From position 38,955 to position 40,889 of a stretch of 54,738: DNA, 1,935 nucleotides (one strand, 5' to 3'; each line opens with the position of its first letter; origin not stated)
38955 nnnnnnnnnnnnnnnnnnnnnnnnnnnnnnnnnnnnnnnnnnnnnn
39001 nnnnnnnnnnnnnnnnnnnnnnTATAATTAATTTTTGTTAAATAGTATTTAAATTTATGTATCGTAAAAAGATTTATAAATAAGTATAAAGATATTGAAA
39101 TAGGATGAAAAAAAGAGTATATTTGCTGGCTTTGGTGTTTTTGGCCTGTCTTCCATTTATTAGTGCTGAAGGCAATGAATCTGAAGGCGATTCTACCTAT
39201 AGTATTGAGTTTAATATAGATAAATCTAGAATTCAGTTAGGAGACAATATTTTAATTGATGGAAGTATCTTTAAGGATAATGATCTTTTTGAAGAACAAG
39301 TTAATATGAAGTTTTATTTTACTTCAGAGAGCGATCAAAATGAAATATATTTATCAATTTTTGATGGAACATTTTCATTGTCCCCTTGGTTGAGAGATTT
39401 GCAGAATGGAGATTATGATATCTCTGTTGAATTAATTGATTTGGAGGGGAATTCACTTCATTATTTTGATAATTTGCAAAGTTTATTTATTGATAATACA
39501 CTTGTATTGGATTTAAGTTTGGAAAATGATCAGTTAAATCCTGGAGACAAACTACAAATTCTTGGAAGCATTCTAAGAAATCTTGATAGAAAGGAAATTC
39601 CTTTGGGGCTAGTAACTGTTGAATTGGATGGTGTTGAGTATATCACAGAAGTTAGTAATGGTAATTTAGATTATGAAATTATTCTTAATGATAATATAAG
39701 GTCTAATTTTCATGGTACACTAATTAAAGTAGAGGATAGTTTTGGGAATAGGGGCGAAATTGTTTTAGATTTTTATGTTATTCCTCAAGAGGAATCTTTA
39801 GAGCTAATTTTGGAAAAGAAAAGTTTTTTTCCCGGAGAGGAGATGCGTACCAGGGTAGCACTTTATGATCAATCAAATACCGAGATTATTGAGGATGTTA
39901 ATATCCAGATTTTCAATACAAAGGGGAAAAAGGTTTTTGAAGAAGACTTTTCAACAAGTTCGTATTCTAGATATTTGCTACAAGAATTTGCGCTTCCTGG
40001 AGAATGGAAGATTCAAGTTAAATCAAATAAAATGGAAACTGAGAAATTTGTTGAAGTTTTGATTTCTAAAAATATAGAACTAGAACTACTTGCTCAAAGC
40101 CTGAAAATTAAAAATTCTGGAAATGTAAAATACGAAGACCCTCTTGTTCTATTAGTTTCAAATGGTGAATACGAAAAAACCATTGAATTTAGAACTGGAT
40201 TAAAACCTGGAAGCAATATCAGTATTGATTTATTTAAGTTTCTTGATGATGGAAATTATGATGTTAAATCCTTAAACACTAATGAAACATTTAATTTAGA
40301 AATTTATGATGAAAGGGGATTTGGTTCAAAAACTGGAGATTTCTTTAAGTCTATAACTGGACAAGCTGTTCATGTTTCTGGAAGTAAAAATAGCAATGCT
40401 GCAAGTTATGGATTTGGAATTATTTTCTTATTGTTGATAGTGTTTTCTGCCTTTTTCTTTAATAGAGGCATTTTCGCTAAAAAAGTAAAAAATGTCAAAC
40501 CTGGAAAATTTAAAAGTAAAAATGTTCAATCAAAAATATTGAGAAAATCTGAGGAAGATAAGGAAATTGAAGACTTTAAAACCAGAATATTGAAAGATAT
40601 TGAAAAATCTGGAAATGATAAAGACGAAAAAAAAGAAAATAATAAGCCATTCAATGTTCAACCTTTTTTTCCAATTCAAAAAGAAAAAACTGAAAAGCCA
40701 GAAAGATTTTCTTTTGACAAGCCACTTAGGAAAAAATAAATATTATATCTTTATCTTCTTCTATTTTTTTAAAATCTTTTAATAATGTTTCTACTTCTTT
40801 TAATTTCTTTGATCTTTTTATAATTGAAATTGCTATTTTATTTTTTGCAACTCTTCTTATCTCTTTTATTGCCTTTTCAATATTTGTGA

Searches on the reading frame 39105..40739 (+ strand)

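Call 76: search_protein_families(library=pfam, proteins=[window:39105-40739:+], max_evalue=0.001)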
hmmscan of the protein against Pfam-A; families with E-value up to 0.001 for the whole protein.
window:39105-40739:+ (544 aa): 1 family
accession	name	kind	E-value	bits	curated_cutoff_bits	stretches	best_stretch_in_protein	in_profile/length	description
PF01835.25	MG2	-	0.00064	20.5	32.8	0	237-312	7-87/96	MG2 domain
